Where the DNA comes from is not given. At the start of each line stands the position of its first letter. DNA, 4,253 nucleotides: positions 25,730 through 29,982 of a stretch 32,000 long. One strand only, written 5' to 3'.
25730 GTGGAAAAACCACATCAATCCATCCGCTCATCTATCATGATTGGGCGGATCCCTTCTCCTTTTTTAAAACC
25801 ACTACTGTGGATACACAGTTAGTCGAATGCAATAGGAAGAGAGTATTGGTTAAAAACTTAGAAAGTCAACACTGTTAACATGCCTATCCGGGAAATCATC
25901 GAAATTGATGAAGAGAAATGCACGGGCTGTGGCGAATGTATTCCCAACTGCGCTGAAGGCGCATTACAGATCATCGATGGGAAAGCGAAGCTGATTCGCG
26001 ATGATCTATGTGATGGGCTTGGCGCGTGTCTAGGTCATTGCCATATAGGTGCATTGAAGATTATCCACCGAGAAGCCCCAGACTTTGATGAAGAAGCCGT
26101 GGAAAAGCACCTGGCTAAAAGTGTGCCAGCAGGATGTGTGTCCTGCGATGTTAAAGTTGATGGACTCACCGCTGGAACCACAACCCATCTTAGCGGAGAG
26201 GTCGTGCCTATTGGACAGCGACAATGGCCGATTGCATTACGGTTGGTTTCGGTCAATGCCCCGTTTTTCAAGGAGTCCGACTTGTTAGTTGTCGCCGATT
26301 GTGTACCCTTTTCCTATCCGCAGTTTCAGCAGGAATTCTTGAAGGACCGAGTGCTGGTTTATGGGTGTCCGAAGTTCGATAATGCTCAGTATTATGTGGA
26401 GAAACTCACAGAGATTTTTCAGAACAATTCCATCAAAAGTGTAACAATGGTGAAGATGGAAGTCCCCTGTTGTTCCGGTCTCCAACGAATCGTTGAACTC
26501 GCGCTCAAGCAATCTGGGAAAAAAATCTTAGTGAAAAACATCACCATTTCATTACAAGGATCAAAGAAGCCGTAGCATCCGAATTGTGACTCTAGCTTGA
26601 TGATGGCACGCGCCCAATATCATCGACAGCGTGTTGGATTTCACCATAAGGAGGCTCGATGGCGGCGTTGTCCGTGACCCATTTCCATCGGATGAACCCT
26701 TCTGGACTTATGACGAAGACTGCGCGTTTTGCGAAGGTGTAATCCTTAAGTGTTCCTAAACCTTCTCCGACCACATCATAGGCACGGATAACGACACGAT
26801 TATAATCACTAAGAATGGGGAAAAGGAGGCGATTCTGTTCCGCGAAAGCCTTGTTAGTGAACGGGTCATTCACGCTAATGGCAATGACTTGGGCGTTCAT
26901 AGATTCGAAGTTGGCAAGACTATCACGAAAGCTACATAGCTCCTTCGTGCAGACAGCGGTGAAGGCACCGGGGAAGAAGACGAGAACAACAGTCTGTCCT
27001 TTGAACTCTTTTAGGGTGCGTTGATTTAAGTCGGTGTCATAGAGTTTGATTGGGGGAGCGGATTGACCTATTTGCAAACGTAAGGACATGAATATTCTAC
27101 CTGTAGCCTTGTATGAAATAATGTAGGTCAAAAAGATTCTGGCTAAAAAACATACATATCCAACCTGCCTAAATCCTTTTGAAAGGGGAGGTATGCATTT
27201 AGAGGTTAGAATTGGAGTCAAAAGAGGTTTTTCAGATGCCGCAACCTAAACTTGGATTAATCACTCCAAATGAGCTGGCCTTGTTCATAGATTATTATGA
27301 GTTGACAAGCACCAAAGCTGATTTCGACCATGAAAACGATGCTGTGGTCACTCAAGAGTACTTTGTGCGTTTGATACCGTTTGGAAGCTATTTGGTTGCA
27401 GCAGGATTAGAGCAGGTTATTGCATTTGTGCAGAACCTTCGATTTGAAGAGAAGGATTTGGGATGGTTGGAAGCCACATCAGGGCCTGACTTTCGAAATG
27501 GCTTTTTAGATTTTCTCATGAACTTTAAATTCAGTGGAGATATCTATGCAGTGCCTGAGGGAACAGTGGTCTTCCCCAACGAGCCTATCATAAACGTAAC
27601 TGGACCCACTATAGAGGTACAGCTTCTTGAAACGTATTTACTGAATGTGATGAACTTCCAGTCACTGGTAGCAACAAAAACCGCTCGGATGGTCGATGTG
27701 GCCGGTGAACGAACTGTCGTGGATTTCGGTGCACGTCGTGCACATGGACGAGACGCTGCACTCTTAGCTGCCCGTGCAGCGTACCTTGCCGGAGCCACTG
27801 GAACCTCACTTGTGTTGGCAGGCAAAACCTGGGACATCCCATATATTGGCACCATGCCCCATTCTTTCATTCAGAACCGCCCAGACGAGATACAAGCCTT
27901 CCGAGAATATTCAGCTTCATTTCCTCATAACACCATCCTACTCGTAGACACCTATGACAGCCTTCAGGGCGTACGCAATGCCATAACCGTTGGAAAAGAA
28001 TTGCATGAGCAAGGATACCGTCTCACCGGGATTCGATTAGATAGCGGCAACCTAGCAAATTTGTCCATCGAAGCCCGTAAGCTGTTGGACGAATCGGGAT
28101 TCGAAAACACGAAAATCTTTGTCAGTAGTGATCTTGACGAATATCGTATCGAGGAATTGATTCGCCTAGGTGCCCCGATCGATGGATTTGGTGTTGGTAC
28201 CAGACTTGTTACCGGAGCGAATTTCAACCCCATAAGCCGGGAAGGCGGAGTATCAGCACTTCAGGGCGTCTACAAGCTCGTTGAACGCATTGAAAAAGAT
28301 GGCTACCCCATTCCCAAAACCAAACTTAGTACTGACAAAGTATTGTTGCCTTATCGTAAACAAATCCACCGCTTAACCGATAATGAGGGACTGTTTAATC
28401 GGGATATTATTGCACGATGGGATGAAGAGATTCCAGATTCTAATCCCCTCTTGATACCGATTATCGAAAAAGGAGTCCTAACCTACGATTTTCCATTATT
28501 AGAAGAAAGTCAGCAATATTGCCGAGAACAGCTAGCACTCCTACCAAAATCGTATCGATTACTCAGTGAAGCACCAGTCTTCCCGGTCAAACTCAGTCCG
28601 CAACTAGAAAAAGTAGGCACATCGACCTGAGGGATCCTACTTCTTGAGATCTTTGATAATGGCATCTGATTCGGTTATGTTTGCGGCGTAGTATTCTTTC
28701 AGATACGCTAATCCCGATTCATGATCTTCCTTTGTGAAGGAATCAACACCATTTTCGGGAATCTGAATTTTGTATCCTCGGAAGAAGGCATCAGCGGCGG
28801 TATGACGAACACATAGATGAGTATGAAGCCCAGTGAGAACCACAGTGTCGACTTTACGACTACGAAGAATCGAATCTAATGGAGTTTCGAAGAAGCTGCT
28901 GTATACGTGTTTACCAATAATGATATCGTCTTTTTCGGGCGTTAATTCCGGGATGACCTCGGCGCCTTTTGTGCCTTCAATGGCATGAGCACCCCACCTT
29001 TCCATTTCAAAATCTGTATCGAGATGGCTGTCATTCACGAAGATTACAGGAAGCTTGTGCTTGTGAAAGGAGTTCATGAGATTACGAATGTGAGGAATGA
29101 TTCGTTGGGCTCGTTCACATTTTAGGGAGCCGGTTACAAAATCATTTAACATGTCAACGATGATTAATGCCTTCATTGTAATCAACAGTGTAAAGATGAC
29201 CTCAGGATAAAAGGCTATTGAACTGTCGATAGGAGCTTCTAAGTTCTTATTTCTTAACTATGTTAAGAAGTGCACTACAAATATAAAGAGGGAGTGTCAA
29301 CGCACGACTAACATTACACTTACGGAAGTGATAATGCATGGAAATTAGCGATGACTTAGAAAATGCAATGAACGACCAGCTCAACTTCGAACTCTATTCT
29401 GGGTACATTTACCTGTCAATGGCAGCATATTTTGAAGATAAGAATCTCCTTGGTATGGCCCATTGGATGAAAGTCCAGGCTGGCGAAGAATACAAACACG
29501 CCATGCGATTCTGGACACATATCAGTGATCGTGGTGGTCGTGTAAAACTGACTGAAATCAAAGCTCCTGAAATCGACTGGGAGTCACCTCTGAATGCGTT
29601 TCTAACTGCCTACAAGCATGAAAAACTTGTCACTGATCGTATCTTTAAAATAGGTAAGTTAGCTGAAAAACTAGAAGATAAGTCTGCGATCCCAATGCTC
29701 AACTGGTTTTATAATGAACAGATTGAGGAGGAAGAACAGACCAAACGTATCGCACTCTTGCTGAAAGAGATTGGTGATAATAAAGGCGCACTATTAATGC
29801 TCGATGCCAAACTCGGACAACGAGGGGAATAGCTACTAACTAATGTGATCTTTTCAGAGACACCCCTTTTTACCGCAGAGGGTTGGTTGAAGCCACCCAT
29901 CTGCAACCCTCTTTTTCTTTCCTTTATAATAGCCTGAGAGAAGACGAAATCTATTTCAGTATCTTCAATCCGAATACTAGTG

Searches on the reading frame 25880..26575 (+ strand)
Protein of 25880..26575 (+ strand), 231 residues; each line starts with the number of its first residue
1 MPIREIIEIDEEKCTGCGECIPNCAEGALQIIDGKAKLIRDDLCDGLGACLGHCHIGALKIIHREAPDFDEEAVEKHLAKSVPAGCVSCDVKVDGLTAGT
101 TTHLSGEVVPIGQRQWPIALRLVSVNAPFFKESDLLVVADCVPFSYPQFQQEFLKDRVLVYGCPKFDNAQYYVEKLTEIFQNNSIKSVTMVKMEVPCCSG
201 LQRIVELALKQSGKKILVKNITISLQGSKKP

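Call 21: search_protein_families(library=pfam, proteins=[window:25880-26575:+], max_evalue=0.001)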
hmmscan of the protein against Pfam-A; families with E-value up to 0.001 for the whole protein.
window:25880-26575:+ (231 aa): 7 families
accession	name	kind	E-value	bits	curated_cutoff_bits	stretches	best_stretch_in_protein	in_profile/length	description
PF12837.12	Fer4_6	-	3.5e-08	33.4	25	1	6-29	1-24/24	4Fe-4S binding domain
PF13237.11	Fer4_10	-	1.1e-06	28.9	25.5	1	7-54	2-52/53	4Fe-4S dicluster domain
PF12838.12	Fer4_7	-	9e-06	26.5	27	1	13-58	1-52/52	4Fe-4S dicluster domain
PF14697.11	Fer4_21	-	1.1e-05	25.8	35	1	8-58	2-56/59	4Fe-4S dicluster domain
PF00037.32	Fer4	-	3e-05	24.1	21.1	1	7-28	1-22/24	4Fe-4S binding domain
PF13187.11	Fer4_9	-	8e-05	23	27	1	13-57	1-50/52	4Fe-4S dicluster domain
PF12797.12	Fer4_2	-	0.00017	21.7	24.5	1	6-25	2-21/22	4Fe-4S binding domain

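Call 100: search_protein_families(library=ncbifam, proteins=[window:25880-26575:+], max_evalue=0.01)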
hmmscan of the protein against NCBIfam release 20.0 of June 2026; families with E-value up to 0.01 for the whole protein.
window:25880-26575:+ (231 aa): 41 families (the best 25 are shown)
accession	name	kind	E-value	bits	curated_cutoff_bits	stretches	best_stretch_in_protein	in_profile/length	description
NF040864.1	HgcB_ferredoxin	equivalog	1.1e-08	34.8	99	1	7-61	9-63/93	mercury methylation ferredoxin HgcB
NF043069.1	T4HPD_activ_SAM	equivalog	7.2e-08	32.1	425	1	7-65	46-103/299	trans-4-hydroxy-L-proline dehydratase activase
TIGR02179.1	PorD_KorD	subfamily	3e-07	30.4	60.05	1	9-63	22-76/78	2-oxoacid:acceptor oxidoreductase, delta subunit, pyruvate/2-ketoisovalerate family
NF005506.0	PRK07118.1-5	equivalog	9.4e-07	28.5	388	1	6-37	164-195/279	Fe-S cluster domain-containing protein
NF005503.0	PRK07118.1-2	equivalog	3e-06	26.7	252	1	5-38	160-193/292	RnfABCDGE type electron transport complex subunit B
TIGR04041.1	activase_YjjW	hypoth_equivalog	8.5e-06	25.4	250.2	1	12-57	41-85/276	YjjW family glycine radical enzyme activase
NF043039.1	HgcAB_like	equivalog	8.8e-06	25.5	285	1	7-59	295-349/350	HgcAB-like fusion protein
NF040684.1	PorD_Arch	equivalog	9e-06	25.7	120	1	9-62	29-82/85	pyruvate synthase subunit PorD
NF040770.1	hetero_SS_HdrA2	exception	1.5e-05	23.3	1100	1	8-65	573-629/777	CoB-CoM heterodisulfide reductase HdrA2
TIGR02700.1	flavo_MJ0208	hypoth_equivalog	1.6e-05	24.3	251.35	1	8-60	144-195/234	dihydromethanopterin reductase (acceptor)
NF045766.1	PhenlGlyoxDHPadI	equivalog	2.5e-05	23.2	700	1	6-91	80-164/443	NADH-dependent phenylglyoxylate dehydrogenase subunit beta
NF041891.1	hdrA_Methbact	equivalog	4.6e-05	21.8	1300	1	6-62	566-621/762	ferredoxin:CoB-CoM heterodisulfide reductase subunit HdrA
TIGR01944.1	rnfB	subfamily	5.8e-05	22.7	68.7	1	4-64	105-165/190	RnfABCDGE type electron transport complex subunit B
NF007202.0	PRK09623.1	equivalog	0.00013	22.3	166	1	9-65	48-104/105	3-methyl-2-oxobutanoate dehydrogenase subunit delta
NF007382.0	PRK09898.1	equivalog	0.00016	21.2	213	1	6-64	148-203/208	ferredoxin-like protein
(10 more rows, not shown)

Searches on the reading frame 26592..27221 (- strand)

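Call 21: search_protein_families(library=pfam, proteins=[window:26592-27221:-], max_evalue=0.001)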
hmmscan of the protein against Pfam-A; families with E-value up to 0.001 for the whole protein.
window:26592-27221:- (209 aa): 2 families
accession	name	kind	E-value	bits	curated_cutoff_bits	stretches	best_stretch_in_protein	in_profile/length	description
PF00578.27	AhpC-TSA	-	4e-35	120.9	26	1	51-179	1-123/124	AhpC/TSA family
PF08534.16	Redoxin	-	8.2e-22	78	26.6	1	51-182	2-133/148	Redoxin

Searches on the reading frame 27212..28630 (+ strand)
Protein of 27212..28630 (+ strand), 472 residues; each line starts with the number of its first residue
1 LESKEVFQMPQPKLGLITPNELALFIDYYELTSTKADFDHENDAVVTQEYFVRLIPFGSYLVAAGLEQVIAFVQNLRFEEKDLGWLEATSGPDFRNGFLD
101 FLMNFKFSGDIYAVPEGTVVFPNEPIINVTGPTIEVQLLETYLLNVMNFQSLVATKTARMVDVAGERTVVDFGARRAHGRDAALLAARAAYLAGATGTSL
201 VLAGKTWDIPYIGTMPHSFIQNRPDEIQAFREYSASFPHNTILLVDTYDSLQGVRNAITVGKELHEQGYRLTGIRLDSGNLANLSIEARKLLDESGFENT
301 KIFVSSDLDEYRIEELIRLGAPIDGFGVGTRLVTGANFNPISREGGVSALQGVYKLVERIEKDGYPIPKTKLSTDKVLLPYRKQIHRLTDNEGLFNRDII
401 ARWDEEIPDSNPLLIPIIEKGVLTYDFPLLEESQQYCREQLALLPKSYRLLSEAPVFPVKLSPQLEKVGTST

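Call 21: search_protein_families(library=pfam, proteins=[window:27212-28630:+], max_evalue=0.001)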
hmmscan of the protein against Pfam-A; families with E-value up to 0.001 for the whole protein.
window:27212-28630:+ (472 aa): 4 families
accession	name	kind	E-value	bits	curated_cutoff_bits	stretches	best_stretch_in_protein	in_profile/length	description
PF17767.7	NAPRTase_N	-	5.1e-29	101.6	32.6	1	25-148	2-125/125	Nicotinate phosphoribosyltransferase (NAPRTase) N-terminal domain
PF17956.6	NAPRTase_C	-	1.3e-10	42.2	23.3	1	411-467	53-109/111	Nicotinate phosphoribosyltransferase C-terminal domain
PF02749.22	QRPTase_N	-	4.6e-07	30.4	27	1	110-149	42-80/82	Quinolinate phosphoribosyl transferase, N-terminal domain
PF04095.22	NAPRTase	-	2.1e-06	28.1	20.8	1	169-337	3-183/239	Nicotinate phosphoribosyltransferase (NAPRTase) family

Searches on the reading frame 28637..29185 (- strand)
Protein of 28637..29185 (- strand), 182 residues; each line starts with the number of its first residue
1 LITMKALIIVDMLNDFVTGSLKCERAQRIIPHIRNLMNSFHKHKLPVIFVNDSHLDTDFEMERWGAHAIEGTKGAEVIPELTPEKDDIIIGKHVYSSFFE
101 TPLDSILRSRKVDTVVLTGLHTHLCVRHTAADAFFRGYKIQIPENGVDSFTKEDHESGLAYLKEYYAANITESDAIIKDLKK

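Call 21: search_protein_families(library=pfam, proteins=[window:28637-29185:-], max_evalue=0.001)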
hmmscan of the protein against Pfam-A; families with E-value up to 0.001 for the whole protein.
window:28637-29185:- (182 aa): 1 family
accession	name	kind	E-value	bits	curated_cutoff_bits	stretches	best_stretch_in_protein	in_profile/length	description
PF00857.26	Isochorismatase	-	5.9e-47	160.4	27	1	6-171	2-172/175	Isochorismatase domain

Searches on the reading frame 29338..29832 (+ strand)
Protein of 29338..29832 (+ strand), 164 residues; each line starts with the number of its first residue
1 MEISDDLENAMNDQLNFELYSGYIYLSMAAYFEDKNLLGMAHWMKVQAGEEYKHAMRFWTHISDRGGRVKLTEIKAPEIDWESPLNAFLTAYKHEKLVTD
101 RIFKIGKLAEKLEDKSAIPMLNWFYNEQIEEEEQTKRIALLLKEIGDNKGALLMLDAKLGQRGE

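Call 21: search_protein_families(library=pfam, proteins=[window:29338-29832:+], max_evalue=0.001)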
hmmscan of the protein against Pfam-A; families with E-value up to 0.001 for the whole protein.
window:29338-29832:+ (164 aa): 1 family
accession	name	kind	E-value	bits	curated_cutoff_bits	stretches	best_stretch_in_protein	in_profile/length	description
PF00210.30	Ferritin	-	2.9e-33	115.2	24.5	1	9-138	2-135/142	Ferritin-like domain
